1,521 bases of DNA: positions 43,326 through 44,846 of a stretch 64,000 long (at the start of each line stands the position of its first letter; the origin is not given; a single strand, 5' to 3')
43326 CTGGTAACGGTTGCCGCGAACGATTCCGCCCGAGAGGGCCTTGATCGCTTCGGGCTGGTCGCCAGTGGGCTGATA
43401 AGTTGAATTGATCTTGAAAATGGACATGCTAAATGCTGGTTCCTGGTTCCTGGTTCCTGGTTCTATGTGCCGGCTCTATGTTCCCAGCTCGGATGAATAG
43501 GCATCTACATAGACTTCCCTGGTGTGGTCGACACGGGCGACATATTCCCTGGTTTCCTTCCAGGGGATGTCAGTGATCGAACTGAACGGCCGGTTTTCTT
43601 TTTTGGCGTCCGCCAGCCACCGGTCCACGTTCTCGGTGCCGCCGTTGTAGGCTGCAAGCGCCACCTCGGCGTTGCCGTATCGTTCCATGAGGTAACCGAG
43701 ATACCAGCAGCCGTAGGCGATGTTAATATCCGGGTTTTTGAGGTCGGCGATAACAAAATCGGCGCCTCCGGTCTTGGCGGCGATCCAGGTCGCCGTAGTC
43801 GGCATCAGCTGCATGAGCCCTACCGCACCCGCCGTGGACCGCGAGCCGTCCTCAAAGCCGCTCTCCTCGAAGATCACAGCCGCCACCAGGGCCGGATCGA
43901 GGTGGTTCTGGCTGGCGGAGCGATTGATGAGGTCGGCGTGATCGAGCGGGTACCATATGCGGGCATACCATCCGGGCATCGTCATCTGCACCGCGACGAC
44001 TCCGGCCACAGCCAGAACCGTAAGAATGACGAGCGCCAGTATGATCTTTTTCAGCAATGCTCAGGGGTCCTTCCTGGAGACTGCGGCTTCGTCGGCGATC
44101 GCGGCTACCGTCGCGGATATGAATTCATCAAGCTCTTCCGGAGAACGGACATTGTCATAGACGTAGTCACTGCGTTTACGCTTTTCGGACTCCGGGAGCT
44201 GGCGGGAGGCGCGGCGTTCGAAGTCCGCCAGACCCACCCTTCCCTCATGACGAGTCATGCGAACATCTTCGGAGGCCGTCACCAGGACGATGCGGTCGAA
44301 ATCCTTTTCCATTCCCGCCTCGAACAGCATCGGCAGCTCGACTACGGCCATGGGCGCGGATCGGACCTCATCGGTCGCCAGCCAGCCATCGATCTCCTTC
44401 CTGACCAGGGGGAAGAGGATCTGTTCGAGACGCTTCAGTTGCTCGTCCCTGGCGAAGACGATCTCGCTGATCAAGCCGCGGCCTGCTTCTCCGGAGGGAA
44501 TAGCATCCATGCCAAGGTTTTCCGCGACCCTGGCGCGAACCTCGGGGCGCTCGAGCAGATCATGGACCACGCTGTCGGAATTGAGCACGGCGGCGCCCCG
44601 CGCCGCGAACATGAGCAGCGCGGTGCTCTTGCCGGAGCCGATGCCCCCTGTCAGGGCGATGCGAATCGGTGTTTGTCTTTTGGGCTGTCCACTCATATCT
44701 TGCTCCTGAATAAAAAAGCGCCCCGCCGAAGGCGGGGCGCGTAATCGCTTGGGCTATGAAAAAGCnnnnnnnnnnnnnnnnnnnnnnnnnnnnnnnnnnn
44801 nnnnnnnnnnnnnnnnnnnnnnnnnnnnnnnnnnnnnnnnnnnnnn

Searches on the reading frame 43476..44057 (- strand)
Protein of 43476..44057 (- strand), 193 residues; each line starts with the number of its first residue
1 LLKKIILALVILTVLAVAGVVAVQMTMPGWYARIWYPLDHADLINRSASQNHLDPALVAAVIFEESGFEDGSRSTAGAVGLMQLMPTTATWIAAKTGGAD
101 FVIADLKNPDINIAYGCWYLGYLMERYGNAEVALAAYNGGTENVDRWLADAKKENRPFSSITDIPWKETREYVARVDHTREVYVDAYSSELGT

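Call 52: search_protein_families(library=pfam, proteins=[window:43476-44057:-], max_evalue=0.00001)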
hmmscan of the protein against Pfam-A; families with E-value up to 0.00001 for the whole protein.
window:43476-44057:- (193 aa): 1 family
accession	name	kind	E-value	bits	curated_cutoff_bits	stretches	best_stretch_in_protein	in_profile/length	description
PF01464.25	SLT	-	1.8e-28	98.9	21.3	1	43-155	2-112/117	Transglycosylase SLT domain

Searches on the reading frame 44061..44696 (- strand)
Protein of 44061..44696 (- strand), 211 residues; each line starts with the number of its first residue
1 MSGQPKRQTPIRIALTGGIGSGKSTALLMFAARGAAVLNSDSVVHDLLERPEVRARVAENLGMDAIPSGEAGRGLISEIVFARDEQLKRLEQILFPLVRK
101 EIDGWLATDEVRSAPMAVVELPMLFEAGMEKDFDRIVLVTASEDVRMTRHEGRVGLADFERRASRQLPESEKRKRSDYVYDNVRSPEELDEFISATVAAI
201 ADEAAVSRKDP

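Call 52: search_protein_families(library=pfam, proteins=[window:44061-44696:-], max_evalue=0.00001)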
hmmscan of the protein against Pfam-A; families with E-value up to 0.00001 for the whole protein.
window:44061-44696:- (211 aa): 1 family
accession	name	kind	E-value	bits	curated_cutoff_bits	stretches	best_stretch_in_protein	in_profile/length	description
PF01121.26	CoaE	-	1.5e-30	106.6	27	1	13-183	3-175/180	Dephospho-CoA kinase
